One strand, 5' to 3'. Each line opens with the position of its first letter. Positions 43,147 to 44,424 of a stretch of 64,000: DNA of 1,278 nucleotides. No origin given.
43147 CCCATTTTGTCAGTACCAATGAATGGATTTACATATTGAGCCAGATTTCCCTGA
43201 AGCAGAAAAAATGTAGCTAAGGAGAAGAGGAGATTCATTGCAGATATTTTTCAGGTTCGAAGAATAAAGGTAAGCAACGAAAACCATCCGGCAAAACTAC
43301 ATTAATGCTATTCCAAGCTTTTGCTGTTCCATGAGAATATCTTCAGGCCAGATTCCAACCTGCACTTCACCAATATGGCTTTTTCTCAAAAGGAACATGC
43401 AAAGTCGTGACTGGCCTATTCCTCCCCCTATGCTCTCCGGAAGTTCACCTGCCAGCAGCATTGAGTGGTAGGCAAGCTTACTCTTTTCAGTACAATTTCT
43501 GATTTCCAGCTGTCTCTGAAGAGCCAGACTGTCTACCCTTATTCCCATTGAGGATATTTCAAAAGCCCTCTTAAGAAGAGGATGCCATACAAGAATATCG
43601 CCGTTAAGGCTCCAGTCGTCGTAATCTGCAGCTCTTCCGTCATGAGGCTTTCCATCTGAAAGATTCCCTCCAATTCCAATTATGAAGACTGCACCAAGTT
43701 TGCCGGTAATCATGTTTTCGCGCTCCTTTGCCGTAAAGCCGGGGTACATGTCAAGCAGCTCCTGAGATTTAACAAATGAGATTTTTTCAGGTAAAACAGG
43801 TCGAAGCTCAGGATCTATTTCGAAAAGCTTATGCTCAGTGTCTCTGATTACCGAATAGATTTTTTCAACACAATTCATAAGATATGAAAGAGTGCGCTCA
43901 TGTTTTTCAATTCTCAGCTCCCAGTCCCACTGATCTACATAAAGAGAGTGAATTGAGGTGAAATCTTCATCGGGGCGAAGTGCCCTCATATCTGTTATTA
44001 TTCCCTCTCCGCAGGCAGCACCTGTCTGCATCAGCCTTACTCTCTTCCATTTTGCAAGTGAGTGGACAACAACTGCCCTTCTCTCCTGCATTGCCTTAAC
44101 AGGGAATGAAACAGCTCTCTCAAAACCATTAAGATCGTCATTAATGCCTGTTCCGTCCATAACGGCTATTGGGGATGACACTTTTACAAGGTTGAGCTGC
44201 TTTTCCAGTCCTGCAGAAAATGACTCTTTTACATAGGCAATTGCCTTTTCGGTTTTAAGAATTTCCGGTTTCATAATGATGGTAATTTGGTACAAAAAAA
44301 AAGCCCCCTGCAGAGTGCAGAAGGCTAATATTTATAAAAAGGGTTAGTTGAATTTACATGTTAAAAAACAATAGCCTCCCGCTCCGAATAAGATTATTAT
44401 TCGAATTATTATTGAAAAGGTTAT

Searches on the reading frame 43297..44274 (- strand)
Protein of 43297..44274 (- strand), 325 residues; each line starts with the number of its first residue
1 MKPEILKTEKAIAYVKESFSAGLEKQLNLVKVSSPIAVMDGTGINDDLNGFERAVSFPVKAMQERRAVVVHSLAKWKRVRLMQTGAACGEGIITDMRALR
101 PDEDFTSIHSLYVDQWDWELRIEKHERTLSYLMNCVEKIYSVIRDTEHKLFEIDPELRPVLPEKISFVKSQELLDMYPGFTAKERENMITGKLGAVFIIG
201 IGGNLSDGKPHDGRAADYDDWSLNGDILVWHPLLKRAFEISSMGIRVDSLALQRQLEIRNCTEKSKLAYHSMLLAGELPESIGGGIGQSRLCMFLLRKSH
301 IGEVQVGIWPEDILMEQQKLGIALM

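Call 6: search_protein_families(library=ncbifam, proteins=[window:43297-44274:-])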
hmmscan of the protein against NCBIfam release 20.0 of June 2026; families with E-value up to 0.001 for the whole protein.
window:43297-44274:- (325 aa): 2 families
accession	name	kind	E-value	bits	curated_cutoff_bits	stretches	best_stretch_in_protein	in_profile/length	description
TIGR00669.1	asnA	equivalog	7e-111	370.7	292.8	1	4-317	4-326/330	aspartate--ammonia ligase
NF005054.0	PRK06462.1-4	equivalog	0.00013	21.1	309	1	108-305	120-306/318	asparagine synthetase A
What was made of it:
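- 43297..44274 (-): asnA, aspartate--ammonia ligase (325 aa): the regulated gene. TIGR00669, E = 7e-111, 370.7 bits against a cut-off of 292.8 (call 6).
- On Leader-peptide (ribosome-mediated) transcription attenuators: The downstream gene is asnA (call 6).
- Checked: The product matches TIGR00669 asnA with 370.7 bits against a cut-off of 292.8 (call 6).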

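Call 7: find_related_loci(query=window:43297-44274:-, collection=genome_contigs, flank=1500)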
Query window:43297-44274:- (325 aa) in genome_contigs; peptide patterns used: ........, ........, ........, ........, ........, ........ (x = any residue, [..] = any of these).
600 stretches matched a pattern (row limit reached: there are more); 599 encode a relative of the query (tblastn E <= 1e-3); the best 80 are kept; 80 distinct loci.
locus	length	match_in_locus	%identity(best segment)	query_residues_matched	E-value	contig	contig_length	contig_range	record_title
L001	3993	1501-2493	60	4-325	1e-135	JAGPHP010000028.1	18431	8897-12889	MAG: Breznakibacter sp. isolate Gw_SlPrim_bin_174 Gw_SlPrim_3081_length_18431_cov_7.058020, whole genome shotgun sequenc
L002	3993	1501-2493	60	4-325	2e-135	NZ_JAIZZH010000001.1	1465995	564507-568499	Hymenobacter pini strain BT728 NODE_1_length_1465995_cov_58.852634, whole genome shotgun sequence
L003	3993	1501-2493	60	4-325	6e-135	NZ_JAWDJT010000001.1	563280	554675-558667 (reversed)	Hymenobacter endophyticus strain ZK17L-C2 idba_K_17_124_22_1, whole genome shotgun sequence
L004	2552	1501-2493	61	4-325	5e-138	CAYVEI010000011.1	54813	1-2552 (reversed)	MAG TPA_asm: uncultured Terrimonas sp. isolate SRP344714_co1_272 genome assembly, contig: NODE_1297_length_54813_cov_32.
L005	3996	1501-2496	59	2-325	9e-132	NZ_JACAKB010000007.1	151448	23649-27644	Myroides odoratimimus strain Y17-4 NODE_7_length_151448_cov_163.500611, whole genome shotgun sequence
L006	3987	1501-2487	64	1-323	7e-131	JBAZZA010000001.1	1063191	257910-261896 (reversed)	MAG: Bacteroidales bacterium isolate SO_2017_GW1_95 NODE_13_length_1063191_cov_1.976100_OW334_2017, whole genome shotgun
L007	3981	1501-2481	60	8-325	2e-130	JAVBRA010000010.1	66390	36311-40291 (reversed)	MAG: Rikenellaceae bacterium isolate EPI_MAG_00181 c_000001750785, whole genome shotgun sequence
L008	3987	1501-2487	58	5-325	7e-129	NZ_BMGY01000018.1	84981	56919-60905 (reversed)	Hymenobacter frigidus strain CGMCC 1.14966 sequence018, whole genome shotgun sequence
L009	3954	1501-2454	60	8-325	2e-128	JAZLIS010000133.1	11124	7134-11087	MAG: Bacteroidales bacterium isolate T1900044977_TA20190039.MAGScoT_cleanbin_000010 SGB_4036_k141_1432110, whole genome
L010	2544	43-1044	57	1-325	4e-131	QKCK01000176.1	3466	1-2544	MAG: Bacteroidetes bacterium isolate SZUA-422 scaffold_156205, whole genome shotgun sequence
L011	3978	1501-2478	60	8-324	2e-127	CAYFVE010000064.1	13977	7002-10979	MAG TPA_asm: uncultured Muribaculaceae bacterium isolate ERP107106_co1_256 genome assembly, contig: NODE_4248_length_139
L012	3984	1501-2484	59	7-325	2e-126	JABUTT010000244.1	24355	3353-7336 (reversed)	MAG: Bacteroidales bacterium isolate MAG46 c_000000000596, whole genome shotgun sequence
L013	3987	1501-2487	58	5-324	8e-126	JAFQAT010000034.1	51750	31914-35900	MAG: Bacteroidales bacterium isolate RGIG1649 Goat_Cecum-1__c276878, whole genome shotgun sequence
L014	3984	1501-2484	58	7-325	5e-126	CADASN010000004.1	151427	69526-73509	MAG: uncultured Bacteroidia bacterium isolate RUG13584 genome assembly, contig: RUG13584_asm_4, whole genome shotgun seq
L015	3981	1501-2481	58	8-325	3e-124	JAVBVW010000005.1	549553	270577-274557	MAG: Bacteroidales bacterium isolate ZNE14_Bin4 all_Scaff005719, whole genome shotgun sequence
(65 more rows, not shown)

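Call 24: find_homologous_proteins(query=window:43297-44274:-, max_evalue=1e-60)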
Query window:43297-44274:- (325 aa): 7998 proteins with E <= 1e-60 among 8000 candidates; the best 120 are listed.
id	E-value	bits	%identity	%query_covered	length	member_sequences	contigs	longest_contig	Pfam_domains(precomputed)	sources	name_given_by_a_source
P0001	3.7e-197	672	91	100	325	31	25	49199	PF03590.21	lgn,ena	-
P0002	5.0e-196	668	90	100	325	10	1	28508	PF03590.21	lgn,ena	-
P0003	2.5e-135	469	63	100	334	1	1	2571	PF03590.21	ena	-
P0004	2.2e-134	466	64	100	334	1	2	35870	PF03590.21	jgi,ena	-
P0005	2.2e-134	466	62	99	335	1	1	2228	PF03590.21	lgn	-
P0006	4.2e-134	465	-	-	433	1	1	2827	PF03590.21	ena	-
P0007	9.8e-134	464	64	100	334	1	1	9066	PF03590.21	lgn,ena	-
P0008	2.2e-133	462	61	99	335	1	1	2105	PF03590.21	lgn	-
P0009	3.3e-133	462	64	100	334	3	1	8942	PF03590.21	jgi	-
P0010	6.8e-133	461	65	98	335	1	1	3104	PF03590.21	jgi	jgi:aspartate--ammonia ligase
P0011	7.3e-133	461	64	100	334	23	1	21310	PF03590.21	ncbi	-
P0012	9.5e-133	460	63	100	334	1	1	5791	PF03590.21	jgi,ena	-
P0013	1.0e-132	460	64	99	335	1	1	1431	PF03590.21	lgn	-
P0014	1.5e-132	460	63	99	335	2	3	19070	PF03590.21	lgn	-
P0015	1.9e-132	459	62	99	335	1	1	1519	PF03590.21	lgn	-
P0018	8.8e-132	457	65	99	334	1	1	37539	PF03590.21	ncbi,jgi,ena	ncbi:MAG: aspartate--ammonia ligase [Bacteroidales bacterium]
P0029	6.0e-131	454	61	100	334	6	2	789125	PF03590.21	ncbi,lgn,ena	-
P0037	2.6e-130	452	61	99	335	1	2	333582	PF03590.21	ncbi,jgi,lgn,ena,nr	ncbi:MAG: aspartate--ammonia ligase [Bacteroidetes bacterium HGW-Bacteroidetes-8]|jgi:aspartate--amm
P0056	6.8e-129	448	62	100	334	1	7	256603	PF03590.21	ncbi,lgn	ncbi:MAG: aspartate--ammonia ligase [Rikenellaceae bacterium]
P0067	2.7e-128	446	62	99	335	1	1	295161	PF03590.21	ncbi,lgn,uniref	ncbi:aspartate--ammonia ligase [Pseudopedobacter beijingensis]|uniref:Aspartate--ammonia ligase n=1 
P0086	1.3e-127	443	63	95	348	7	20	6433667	PF03590.21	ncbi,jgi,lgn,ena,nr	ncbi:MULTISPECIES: aspartate--ammonia ligase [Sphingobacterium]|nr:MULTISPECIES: aspartate--ammonia 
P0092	2.0e-127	443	60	99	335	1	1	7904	PF03590.21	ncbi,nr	ncbi:MAG: aspartate--ammonia ligase [Flammeovirgaceae bacterium]|nr:aspartate--ammonia ligase [Flamm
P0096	2.6e-127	442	61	99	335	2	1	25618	PF03590.21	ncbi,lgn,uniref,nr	ncbi:aspartate--ammonia ligase [Seonamhaeicola sp.]|uniref:aspartate--ammonia ligase n=1 Tax=Seonamh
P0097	2.6e-127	442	61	99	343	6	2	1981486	PF03590.21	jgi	jgi:aspartate--ammonia ligase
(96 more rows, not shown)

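Call 25: find_encoding_contigs(protein=P0001, flank=1500, max_places=4)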
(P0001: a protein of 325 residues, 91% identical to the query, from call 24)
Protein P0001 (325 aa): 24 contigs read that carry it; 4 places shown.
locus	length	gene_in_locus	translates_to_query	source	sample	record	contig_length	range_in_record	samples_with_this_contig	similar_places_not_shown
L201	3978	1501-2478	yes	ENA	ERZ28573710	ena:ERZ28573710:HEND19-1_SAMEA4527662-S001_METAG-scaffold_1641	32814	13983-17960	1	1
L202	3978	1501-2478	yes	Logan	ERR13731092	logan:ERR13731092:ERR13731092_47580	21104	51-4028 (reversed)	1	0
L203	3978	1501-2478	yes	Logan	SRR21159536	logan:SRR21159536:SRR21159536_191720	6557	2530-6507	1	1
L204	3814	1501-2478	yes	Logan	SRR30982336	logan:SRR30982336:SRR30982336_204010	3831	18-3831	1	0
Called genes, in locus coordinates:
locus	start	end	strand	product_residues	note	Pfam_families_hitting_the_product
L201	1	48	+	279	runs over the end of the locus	PF19576:Acyltransf_2, PF01553:Acyltransferase (weak)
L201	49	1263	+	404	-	PF00890:FAD_binding_2 (faint), PF01266:DAO (faint), PF03486:HI0933_like, PF07992:Pyr_redox_2 (faint), PF22780:HI0933_like_1st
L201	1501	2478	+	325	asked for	PF03590:AsnA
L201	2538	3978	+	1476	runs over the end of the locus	PF17678:Glyco_hydro_92N, PF07971:Glyco_hydro_92, PF06202:GDE_C (weak), PF17389:Bac_rhamnosid6H, PF22422:MGH1-like_GH (weak)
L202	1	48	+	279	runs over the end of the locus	PF19576:Acyltransf_2, PF01553:Acyltransferase (weak)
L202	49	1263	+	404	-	PF00890:FAD_binding_2 (faint), PF01266:DAO (faint), PF03486:HI0933_like, PF07992:Pyr_redox_2 (faint), PF22780:HI0933_like_1st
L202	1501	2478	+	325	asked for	PF03590:AsnA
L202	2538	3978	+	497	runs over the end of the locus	?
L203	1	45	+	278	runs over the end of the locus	PF19576:Acyltransf_2, PF01553:Acyltransferase (weak)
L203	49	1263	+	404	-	PF00890:FAD_binding_2 (faint), PF03486:HI0933_like, PF07992:Pyr_redox_2 (faint), PF22780:HI0933_like_1st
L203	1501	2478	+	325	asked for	PF03590:AsnA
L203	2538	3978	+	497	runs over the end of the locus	?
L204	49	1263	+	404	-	PF00890:FAD_binding_2 (faint), PF03486:HI0933_like, PF07992:Pyr_redox_2 (faint), PF22780:HI0933_like_1st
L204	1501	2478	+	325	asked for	PF03590:AsnA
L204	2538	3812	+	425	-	?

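Call 26: find_encoding_contigs(protein=P0086, flank=1500, max_places=2)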
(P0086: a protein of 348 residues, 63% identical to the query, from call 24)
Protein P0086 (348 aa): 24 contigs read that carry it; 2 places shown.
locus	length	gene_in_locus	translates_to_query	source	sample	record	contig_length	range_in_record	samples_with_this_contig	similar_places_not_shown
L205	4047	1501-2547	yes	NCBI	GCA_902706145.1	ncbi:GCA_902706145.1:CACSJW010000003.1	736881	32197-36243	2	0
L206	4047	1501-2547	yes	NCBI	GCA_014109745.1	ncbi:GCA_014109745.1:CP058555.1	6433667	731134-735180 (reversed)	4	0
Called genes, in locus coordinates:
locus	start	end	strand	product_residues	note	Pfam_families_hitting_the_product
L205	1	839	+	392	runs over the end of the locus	PF00266:Aminotran_5, PF01053:Cys_Met_Meta_PP (faint)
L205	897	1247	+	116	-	PF01521:Fe-S_biosyn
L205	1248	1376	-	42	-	-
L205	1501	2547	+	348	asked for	PF03590:AsnA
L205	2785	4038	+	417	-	PF00270:DEAD, PF04851:ResIII, PF13245:AAA_19 (faint), PF00271:Helicase_C, PF03880:DbpA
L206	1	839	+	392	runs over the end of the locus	PF00266:Aminotran_5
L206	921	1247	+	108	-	PF01521:Fe-S_biosyn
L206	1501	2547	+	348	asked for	PF03590:AsnA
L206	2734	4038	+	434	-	PF04851:ResIII, PF00270:DEAD, PF13245:AAA_19 (faint), PF00271:Helicase_C, PF03880:DbpA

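Call 27: find_encoding_contigs(protein=P0067, flank=1500, max_places=2)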
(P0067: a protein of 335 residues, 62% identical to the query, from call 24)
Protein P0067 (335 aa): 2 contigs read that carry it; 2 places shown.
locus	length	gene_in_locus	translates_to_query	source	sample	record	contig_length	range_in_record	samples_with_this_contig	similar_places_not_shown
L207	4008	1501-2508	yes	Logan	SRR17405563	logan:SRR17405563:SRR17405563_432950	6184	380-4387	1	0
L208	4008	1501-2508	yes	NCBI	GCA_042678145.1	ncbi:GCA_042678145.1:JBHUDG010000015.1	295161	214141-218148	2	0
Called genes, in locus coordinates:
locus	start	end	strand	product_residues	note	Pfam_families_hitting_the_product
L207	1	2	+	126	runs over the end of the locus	?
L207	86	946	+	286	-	PF04072:LCM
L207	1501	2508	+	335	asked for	PF03590:AsnA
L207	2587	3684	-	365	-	PF12826:HHH_2 (weak), PF14520:HHH_5, PF00633:HHH (weak), PF02481:DNA_processg_A, PF17782:WHD_DprA (weak)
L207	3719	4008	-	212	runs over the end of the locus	PF02527:GidB, PF13847:Methyltransf_31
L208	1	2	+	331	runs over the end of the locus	PF00044:Gp_dh_N, PF02800:Gp_dh_C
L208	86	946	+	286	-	PF04072:LCM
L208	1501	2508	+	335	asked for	PF03590:AsnA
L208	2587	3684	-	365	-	PF12826:HHH_2 (weak), PF14520:HHH_5, PF00633:HHH (weak), PF02481:DNA_processg_A, PF17782:WHD_DprA (weak)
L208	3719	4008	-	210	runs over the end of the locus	PF02527:GidB, PF13847:Methyltransf_31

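Call 28: find_encoding_contigs(protein=P0096, flank=1500, max_places=2)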
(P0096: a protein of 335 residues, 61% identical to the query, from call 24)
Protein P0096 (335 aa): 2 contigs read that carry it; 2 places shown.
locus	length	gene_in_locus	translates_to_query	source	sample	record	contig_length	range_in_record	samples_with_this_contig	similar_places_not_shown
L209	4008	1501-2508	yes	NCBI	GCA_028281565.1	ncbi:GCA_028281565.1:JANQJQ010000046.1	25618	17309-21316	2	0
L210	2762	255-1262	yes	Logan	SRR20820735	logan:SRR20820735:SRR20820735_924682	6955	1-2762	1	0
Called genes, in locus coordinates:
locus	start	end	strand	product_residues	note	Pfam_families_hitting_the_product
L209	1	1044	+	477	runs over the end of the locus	PF13360:PQQ_2 (faint), PF13570:Beta-prop_ACSF4 (faint)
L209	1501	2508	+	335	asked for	PF03590:AsnA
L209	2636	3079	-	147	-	PF01316:Arg_repressor, PF02863:Arg_repressor_C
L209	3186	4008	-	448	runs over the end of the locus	PF00206:Lyase_1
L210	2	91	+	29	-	?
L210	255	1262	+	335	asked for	PF03590:AsnA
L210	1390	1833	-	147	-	PF01316:Arg_repressor, PF02863:Arg_repressor_C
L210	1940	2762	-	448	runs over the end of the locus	PF00206:Lyase_1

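Call 30: find_encoding_contigs(protein=P0018, flank=1200, max_places=2)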
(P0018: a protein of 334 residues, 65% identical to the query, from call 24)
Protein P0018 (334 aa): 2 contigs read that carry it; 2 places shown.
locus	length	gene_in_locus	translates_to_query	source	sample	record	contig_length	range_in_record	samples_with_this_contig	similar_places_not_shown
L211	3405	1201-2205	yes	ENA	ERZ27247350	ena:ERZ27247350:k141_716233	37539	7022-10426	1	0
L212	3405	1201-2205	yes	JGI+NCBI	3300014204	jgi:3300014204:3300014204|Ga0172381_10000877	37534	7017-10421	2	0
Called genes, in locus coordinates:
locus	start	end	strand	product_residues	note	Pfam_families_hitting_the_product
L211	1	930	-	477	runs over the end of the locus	PF01875:Memo, PF01871:AMMECR1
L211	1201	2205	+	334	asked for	PF03590:AsnA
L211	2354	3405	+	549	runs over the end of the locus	PF03577:Peptidase_C69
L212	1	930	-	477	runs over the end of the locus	PF01875:Memo, PF01871:AMMECR1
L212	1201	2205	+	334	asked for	PF03590:AsnA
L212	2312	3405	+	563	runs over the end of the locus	PF03577:Peptidase_C69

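Call 31: find_encoding_contigs(protein=P0037, flank=1200, max_places=2)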
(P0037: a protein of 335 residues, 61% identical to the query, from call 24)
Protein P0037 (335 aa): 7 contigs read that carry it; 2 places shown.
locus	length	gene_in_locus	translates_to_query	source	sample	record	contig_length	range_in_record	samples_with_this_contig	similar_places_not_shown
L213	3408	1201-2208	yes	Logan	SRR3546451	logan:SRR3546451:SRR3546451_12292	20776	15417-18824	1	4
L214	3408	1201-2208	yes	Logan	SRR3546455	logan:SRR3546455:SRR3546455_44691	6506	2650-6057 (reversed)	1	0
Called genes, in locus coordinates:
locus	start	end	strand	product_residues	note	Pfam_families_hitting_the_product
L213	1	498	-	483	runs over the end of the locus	PF01875:Memo, PF01871:AMMECR1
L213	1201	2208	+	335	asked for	PF03590:AsnA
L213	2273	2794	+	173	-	PF13302:Acetyltransf_3, PF00583:Acetyltransf_1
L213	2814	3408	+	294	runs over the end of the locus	-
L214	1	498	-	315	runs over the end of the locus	?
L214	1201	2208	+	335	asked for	PF03590:AsnA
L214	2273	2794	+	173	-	PF13302:Acetyltransf_3, PF00583:Acetyltransf_1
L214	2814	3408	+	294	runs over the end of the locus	-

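Call 32: find_encoding_contigs(protein=P0056, flank=1200, max_places=2)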
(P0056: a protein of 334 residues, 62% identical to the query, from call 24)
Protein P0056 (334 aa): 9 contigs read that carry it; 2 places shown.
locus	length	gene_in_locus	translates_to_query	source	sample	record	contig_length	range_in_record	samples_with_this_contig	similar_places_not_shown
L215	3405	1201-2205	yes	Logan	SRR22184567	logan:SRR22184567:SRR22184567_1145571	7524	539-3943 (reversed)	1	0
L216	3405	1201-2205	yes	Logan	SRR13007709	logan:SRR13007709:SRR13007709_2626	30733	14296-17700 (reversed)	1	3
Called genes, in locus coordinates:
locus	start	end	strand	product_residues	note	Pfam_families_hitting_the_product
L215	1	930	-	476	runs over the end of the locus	PF01875:Memo, PF01871:AMMECR1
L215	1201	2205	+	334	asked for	PF03590:AsnA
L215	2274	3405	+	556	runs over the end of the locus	?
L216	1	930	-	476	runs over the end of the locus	PF01875:Memo, PF01871:AMMECR1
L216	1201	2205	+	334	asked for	PF03590:AsnA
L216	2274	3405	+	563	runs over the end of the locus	PF03577:Peptidase_C69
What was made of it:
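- The upstream neighbour differs between loci and is divergently oriented in L211, L213 and L215 (calls 30-32).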

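Call 33: find_encoding_contigs(protein=P0092, flank=1200, max_places=2)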
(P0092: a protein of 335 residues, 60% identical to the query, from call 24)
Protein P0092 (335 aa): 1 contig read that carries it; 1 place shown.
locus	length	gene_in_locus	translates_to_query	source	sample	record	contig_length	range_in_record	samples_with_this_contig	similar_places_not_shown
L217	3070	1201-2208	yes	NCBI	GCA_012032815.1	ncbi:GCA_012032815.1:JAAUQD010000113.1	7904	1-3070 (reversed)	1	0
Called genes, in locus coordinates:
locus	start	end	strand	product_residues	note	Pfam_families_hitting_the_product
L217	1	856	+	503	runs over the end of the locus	PF04389:Peptidase_M28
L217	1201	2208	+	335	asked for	PF03590:AsnA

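Call 34: find_encoding_contigs(protein=P0029, flank=1200, max_places=2)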
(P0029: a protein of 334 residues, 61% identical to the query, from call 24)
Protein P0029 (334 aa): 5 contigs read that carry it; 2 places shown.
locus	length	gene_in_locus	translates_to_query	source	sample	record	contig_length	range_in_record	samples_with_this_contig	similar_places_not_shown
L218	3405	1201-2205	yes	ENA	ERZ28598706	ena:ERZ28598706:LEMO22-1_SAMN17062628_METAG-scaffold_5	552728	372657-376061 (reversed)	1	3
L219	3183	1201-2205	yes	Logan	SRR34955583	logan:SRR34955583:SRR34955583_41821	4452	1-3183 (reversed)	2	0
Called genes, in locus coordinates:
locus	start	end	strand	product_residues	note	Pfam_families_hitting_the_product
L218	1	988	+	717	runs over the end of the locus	PF10459:Peptidase_S46, PF00089:Trypsin (faint), PF13365:Trypsin_2 (faint)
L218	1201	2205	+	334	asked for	PF03590:AsnA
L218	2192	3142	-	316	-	PF00892:EamA, PF03151:TPT (weak), PF00892:EamA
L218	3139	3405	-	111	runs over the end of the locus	PF01219:DAGK_prokar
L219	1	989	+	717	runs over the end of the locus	PF10459:Peptidase_S46, PF00089:Trypsin (faint), PF13365:Trypsin_2 (faint)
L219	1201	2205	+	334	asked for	PF03590:AsnA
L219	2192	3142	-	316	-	PF00892:EamA, PF03151:TPT (weak), PF00892:EamA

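Call 35: find_encoding_contigs(protein=P0097, flank=1200, max_places=2)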
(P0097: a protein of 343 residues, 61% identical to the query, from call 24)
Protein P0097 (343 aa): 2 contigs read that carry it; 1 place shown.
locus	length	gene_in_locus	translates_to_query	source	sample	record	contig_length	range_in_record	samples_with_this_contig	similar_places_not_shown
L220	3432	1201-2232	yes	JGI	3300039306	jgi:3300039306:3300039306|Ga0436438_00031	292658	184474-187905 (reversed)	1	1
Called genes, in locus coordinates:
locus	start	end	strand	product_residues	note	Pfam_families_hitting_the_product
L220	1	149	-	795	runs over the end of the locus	PF13715:CarbopepD_reg_2, PF07715:Plug, PF00593:TonB_dep_Rec_b-barrel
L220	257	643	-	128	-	-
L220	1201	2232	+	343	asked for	PF03590:AsnA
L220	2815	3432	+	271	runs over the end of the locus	-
